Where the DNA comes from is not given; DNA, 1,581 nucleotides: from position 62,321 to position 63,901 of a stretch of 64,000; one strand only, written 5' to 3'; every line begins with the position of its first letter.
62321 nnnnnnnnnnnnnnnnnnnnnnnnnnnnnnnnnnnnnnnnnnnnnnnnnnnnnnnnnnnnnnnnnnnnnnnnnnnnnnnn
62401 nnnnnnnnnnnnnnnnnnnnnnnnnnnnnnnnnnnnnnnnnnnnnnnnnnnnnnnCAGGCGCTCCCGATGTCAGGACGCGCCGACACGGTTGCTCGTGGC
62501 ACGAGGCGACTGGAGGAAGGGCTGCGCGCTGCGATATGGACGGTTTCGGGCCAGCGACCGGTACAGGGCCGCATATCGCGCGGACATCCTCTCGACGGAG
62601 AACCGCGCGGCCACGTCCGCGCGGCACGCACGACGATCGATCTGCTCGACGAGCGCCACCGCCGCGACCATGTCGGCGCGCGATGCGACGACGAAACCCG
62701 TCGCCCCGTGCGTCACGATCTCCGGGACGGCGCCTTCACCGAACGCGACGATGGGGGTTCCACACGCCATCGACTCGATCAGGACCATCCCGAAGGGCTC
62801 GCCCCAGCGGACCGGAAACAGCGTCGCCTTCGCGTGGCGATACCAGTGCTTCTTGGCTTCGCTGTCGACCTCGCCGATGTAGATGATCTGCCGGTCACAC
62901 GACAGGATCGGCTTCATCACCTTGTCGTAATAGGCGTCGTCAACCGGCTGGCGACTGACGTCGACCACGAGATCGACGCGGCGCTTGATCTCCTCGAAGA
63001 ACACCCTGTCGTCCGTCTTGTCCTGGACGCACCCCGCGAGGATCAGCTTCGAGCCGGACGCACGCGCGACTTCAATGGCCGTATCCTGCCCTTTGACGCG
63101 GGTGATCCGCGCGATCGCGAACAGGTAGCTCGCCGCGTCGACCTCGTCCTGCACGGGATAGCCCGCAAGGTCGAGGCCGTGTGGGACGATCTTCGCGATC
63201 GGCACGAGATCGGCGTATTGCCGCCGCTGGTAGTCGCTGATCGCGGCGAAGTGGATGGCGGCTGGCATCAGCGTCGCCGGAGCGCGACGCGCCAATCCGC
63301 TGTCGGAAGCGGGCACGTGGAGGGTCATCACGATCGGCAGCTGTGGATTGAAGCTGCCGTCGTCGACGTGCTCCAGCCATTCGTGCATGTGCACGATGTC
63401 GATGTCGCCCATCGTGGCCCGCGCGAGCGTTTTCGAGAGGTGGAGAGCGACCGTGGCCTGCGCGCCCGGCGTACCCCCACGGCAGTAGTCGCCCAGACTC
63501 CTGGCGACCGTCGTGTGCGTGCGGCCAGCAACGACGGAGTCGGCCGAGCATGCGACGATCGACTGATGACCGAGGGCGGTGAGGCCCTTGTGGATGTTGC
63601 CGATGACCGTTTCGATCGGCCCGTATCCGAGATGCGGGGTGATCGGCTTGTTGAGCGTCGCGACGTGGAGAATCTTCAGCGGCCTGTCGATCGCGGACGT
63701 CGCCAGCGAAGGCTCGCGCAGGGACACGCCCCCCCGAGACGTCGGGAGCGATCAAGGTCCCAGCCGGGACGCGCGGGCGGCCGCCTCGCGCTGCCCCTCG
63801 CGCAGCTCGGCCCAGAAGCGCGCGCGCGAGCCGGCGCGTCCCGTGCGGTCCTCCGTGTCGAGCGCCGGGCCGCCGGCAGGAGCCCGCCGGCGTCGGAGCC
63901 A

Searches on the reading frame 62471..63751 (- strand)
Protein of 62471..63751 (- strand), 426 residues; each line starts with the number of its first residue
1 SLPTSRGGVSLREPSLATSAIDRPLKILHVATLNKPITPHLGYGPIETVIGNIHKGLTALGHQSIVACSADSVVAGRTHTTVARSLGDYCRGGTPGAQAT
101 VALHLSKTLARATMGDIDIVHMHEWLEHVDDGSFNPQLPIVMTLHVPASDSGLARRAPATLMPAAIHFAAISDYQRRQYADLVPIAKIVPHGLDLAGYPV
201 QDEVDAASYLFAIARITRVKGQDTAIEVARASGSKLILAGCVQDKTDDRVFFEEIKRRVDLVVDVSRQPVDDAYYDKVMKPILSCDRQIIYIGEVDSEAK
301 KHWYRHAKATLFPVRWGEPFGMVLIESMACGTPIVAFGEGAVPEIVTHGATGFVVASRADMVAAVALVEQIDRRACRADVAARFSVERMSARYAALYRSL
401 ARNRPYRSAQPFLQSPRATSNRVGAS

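Call 48: search_protein_families(library=pfam, proteins=[window:62471-63751:-], max_evalue=0.001)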
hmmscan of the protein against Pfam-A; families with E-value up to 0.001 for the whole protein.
window:62471-63751:- (426 aa): 3 families
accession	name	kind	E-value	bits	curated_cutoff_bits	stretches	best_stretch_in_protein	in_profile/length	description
PF00534.26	Glycos_transf_1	-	4.5e-22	78.8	26.4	1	209-369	17-153/172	Glycosyl transferases group 1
PF13692.12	Glyco_trans_1_4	-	2.6e-17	63.9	27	1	280-365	54-136/142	Glycosyl transferases group 1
PF13439.12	Glyco_transf_4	-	3.9e-09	37.2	28.5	1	46-195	4-168/170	Glycosyltransferase Family 4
